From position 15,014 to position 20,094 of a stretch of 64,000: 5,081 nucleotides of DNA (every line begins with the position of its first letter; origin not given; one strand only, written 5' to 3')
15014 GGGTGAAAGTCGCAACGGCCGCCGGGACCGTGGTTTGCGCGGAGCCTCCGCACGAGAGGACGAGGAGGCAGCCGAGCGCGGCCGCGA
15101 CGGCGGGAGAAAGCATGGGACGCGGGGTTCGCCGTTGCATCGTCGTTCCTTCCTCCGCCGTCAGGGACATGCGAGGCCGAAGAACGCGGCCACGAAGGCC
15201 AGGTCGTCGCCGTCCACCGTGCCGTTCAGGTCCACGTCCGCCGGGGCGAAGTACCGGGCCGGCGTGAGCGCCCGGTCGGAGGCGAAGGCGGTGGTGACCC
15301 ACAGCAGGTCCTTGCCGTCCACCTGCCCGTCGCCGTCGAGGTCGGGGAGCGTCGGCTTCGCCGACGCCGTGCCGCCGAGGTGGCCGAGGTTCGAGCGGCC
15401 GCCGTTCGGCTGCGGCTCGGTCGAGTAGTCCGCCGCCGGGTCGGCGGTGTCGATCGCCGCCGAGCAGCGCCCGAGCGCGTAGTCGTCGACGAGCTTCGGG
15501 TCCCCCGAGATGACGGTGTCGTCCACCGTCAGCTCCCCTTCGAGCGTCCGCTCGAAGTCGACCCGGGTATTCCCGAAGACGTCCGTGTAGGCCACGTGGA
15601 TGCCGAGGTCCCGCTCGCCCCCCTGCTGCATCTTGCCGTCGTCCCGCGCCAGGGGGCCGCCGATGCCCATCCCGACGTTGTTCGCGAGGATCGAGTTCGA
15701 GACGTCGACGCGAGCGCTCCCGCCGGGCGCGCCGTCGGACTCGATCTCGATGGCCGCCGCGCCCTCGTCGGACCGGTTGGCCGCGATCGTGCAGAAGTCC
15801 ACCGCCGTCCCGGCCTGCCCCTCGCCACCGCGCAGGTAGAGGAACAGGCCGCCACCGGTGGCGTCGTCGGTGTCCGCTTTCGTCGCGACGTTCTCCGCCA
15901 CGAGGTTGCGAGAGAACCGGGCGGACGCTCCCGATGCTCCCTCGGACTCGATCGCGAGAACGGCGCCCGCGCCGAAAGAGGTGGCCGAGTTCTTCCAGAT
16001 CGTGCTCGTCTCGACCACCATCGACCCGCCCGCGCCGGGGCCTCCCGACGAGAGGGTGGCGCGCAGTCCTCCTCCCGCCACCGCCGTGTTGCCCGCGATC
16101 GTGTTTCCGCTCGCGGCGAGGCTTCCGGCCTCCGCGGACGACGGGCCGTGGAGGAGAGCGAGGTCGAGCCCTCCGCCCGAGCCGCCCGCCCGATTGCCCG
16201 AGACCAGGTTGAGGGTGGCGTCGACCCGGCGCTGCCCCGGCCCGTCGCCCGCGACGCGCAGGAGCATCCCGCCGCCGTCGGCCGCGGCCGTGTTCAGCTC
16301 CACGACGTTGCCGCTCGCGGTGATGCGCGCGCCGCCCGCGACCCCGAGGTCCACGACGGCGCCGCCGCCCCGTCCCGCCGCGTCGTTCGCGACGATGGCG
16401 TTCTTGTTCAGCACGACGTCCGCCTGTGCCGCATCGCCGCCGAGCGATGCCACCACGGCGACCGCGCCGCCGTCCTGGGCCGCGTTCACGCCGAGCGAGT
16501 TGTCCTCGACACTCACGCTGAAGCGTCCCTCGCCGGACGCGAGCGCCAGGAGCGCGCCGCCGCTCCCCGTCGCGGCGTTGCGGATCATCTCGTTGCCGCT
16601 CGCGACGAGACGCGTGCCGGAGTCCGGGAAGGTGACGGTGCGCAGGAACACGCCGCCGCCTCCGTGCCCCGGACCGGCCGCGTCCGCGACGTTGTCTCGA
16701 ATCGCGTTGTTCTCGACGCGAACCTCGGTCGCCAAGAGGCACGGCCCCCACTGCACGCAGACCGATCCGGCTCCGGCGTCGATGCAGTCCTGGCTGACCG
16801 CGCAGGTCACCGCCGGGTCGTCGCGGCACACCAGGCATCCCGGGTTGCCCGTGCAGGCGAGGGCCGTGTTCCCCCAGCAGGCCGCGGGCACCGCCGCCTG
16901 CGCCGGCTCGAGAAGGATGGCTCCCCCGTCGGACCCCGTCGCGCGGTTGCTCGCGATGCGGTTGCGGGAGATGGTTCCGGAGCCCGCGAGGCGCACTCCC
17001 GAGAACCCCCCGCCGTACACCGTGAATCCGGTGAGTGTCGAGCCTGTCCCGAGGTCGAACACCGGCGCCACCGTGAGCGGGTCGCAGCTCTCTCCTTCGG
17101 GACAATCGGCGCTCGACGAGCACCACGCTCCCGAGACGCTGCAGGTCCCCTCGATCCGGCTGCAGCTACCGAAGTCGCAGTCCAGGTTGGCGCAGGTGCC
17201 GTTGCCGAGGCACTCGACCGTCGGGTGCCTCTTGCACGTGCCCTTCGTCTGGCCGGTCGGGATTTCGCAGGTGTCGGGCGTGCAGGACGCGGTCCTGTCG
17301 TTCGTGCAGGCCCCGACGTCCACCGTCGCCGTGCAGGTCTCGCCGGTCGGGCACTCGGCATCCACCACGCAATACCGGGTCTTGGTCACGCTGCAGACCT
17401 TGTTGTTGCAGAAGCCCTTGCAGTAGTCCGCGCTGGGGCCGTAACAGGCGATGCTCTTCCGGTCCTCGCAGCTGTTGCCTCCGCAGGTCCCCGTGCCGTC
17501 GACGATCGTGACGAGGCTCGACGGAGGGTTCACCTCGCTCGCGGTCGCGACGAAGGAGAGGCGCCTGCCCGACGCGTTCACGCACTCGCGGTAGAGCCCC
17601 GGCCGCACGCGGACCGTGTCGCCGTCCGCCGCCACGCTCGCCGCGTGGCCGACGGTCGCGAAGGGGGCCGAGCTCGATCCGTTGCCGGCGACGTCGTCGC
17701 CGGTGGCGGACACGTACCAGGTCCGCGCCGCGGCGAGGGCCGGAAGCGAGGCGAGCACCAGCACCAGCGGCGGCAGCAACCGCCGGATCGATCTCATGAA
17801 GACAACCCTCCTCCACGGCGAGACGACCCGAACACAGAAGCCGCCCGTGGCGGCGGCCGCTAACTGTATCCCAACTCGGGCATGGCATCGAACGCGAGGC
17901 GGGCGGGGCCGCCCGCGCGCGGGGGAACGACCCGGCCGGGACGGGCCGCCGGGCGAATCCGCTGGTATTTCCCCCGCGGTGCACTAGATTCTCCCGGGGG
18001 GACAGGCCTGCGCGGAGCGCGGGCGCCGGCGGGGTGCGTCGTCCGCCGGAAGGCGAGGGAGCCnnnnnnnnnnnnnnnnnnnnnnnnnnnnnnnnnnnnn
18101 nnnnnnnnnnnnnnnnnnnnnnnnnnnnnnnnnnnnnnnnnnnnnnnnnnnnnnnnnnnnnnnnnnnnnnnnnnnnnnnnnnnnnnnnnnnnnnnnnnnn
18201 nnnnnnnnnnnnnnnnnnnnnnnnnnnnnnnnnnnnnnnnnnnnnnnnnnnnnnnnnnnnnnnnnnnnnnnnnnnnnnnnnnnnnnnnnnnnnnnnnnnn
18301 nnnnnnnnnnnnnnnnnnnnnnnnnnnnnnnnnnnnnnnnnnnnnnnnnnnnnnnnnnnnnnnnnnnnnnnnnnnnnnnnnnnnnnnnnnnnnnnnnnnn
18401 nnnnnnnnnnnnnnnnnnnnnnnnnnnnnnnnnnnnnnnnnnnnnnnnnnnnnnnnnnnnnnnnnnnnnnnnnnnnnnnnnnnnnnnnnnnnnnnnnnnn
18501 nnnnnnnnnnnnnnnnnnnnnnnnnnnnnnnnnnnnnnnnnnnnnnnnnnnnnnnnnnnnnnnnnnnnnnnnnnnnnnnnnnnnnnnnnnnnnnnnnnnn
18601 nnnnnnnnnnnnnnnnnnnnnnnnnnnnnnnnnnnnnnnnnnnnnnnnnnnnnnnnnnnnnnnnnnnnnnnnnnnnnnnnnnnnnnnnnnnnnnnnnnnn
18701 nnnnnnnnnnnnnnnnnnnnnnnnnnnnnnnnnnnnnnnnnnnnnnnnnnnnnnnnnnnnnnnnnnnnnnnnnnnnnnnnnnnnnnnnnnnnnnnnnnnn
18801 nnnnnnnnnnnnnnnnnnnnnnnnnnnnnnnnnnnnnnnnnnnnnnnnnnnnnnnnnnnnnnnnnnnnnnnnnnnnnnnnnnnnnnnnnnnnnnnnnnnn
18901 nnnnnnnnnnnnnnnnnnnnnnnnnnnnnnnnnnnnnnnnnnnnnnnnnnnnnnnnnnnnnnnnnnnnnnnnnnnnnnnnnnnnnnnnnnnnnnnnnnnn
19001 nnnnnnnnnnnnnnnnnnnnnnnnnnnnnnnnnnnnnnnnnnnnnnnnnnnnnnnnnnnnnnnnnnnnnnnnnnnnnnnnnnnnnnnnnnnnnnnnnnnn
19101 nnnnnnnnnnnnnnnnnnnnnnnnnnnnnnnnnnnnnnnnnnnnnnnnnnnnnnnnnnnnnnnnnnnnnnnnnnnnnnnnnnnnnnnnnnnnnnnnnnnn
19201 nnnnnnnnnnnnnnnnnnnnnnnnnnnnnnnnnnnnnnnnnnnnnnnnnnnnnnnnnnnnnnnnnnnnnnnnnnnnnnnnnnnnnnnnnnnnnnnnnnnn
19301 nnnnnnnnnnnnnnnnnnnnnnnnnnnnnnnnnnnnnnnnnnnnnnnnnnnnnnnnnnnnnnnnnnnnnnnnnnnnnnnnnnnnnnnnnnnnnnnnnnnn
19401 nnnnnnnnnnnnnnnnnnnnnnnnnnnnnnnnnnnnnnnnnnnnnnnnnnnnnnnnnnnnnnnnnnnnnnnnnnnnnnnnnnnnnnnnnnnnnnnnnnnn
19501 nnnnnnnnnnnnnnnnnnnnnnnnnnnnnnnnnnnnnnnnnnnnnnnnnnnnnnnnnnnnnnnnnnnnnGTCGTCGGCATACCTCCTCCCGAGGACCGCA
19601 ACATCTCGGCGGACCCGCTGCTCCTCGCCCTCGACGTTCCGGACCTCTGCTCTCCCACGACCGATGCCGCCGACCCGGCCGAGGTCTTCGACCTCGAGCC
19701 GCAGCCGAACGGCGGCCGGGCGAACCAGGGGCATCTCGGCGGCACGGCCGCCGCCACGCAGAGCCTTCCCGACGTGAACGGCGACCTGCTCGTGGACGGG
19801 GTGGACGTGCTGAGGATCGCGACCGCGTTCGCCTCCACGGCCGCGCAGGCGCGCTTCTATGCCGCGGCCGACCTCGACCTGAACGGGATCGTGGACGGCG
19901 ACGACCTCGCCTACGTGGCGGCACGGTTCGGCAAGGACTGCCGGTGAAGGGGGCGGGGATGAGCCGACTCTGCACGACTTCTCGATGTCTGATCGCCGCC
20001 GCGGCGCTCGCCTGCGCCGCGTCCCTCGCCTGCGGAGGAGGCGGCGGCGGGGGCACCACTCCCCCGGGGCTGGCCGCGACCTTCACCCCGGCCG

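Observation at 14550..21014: Two divergent cargo/anchor pairs: dockerin-tipped PMP-like beta-helix proteins, each followed by a cohesin-like lipoprotein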

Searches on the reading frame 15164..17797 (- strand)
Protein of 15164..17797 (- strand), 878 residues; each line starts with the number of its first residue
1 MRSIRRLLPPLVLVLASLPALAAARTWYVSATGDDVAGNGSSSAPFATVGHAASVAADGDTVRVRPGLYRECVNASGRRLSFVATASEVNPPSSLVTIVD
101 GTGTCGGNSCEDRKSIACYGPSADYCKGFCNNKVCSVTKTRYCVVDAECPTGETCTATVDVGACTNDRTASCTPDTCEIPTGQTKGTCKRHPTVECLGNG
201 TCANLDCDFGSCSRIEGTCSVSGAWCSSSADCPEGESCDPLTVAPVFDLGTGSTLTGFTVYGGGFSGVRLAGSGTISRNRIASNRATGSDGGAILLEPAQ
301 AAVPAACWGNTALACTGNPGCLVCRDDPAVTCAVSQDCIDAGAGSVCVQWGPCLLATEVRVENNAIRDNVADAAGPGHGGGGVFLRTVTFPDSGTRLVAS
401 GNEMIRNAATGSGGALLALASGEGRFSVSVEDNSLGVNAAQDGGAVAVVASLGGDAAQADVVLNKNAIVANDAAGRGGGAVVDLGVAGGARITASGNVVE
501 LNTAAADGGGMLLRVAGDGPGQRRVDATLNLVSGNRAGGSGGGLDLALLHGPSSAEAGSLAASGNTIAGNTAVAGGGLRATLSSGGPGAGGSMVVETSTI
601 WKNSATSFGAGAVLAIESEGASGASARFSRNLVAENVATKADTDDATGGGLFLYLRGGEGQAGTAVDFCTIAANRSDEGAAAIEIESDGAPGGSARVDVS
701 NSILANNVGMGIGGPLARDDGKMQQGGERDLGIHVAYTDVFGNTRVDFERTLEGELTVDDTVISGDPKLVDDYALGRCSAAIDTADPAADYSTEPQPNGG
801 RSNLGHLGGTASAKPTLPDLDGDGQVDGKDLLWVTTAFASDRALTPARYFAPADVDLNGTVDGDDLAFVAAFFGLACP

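Call 4: search_protein_families(library=pfam, proteins=[window:15164-17797:-], max_evalue=1)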
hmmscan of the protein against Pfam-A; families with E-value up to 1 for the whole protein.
window:15164-17797:- (878 aa): 3 families
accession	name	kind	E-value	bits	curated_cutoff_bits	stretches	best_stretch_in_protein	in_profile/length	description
PF00404.24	Dockerin_1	-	0.00027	21.5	22.9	2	819-870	3-53/57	Dockerin type I domain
PF22842.2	Pel9A-like_beta_helix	-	0.00033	20.2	25.2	1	20-74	4-57/370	Pel9A-like, right handed beta helix region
PF07602.17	DUF1565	-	0.035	13.9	20.3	1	32-71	2-40/257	Protein of unknown function (DUF1565)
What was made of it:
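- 15164..15361 (-): Dockerin module of A. The two Ca-loop segments are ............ and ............, and the protein ends ...GLACP. Pfam Dockerin_1 21.5 bits, E 2.7e-4 (call 4).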

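Call 5: search_protein_families(library=ncbifam, proteins=[window:15164-17797:-], max_evalue=1)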
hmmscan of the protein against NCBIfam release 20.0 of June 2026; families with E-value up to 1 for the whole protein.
window:15164-17797:- (878 aa): 4 families
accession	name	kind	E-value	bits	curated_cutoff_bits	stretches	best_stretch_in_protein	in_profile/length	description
NF041899.1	pec_ly_PelN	equivalog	1.2e-06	27.6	740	1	12-71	13-73/437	pectate lyase PelN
NF047854.1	LIC10774_subfam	equivalog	5.3e-05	22.3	380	1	23-72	57-106/358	LIC10774/LIC10365 family surface protein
TIGR04201.1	Myxo_Cys_RPT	repeat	0.0006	19.8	25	2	142-158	4-20/22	Cys-rich repeat-containing protein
TIGR02266.1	gmx_TIGR02266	paralog_domain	0.34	11.1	68.7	0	379-397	25-43/96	TIGR02266 family protein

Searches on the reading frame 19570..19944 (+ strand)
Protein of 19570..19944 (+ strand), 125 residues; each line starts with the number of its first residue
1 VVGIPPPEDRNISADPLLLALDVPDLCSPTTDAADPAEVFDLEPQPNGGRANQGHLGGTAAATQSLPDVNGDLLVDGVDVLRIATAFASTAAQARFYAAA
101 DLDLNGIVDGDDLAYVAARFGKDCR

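Call 35: find_related_loci(query=A3, collection=genome_contigs, flank=6000)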
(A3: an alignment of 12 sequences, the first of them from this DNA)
Query A3 (125 aa) in genome_contigs; peptide patterns used: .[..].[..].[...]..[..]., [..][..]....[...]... (x = any residue, [..] = any of these).
599 stretches matched a pattern (row limit reached: there are more); 34 encode a relative of the query (tblastn E <= 1e-3); 34 distinct loci.
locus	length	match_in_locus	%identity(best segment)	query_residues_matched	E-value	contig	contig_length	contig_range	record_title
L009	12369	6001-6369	52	2-124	4e-37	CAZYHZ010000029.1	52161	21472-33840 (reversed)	MAG TPA_asm: uncultured Acidobacteriota bacterium isolate binchicken_co185_43 genome assembly, contig: NODE_817_length_5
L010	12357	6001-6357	62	8-124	6e-37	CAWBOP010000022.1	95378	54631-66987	MAG: Terriglobia bacterium isolate MFD01299.bin.2.51 genome assembly, contig: contig_67517, whole genome shotgun sequenc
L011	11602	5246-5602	67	8-124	3e-38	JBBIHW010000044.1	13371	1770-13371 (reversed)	MAG: Acidobacteriota bacterium isolate SIF170217_bin_123 NODE_4843_length_13371_cov_5.045734, whole genome shotgun seque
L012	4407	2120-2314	48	61-124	5e-10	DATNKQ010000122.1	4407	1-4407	MAG TPA_asm: Thermoanaerobaculia bacterium isolate SMAG_U11429 k141_798313, whole genome shotgun sequence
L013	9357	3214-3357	50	75-122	3e-9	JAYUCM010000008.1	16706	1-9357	MAG: Acidobacteriota bacterium isolate GFS_6979 GFS_6979_7, whole genome shotgun sequence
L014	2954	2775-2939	42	68-122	9e-9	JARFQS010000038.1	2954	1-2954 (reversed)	MAG: Thermoanaerobaculia bacterium isolate MAG_Ve_Sed_30 k141_1484203, whole genome shotgun sequence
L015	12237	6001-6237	39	26-104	1e-8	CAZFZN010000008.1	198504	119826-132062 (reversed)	MAG TPA_asm: uncultured Akkermansia sp. isolate binchicken_co179_123 genome assembly, contig: NODE_311_length_198504_cov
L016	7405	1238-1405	38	61-121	7e-7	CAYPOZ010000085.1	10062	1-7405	MAG TPA_asm: uncultured Isosphaeraceae bacterium isolate binchicken_co113_65 genome assembly, contig: NODE_8091_length_1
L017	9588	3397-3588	36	62-124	1e-6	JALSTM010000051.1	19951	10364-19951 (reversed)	MAG: Desulfobacterales bacterium isolate 356-308_metabat2_scaf2bin.107 356-308_scaffold_1536_c1, whole genome shotgun se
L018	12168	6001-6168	39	61-122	5e-7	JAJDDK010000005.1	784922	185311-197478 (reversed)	MAG: Phycisphaerales bacterium isolate OFTM186 OFTM186_4, whole genome shotgun sequence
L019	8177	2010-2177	36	61-121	1e-6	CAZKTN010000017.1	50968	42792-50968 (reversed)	MAG TPA_asm: uncultured Isosphaeraceae bacterium isolate SRP319275_co3_206 genome assembly, contig: NODE_855_length_5096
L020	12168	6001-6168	41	68-121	2e-6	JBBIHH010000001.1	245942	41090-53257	MAG: Acidobacteriota bacterium isolate SIS170217_bin_11 NODE_15_length_245942_cov_16.608, whole genome shotgun sequence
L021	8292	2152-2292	39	68-121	3e-6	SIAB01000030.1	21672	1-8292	MAG: Phycisphaerales bacterium isolate Baikal-deep-G163 BACOMB-C11495, whole genome shotgun sequence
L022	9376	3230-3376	44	68-121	3e-6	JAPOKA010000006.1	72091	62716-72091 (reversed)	MAG: bacterium isolate bin77 NODE_6_length_72091_cov_3.559766, whole genome shotgun sequence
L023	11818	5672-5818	45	68-122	5e-6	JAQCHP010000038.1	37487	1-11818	MAG: Planctomycetota bacterium isolate casp40-mb.246 NODE_2566_length_37487_cov_0.084359, whole genome shotgun sequence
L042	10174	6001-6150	41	68-121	6e-5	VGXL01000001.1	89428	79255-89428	MAG: Phycisphaerae bacterium isolate M_DeepCast_65m_m2_009 M_DeepCast_65m_m2_009_Ga0194120_10000321, whole genome shotgu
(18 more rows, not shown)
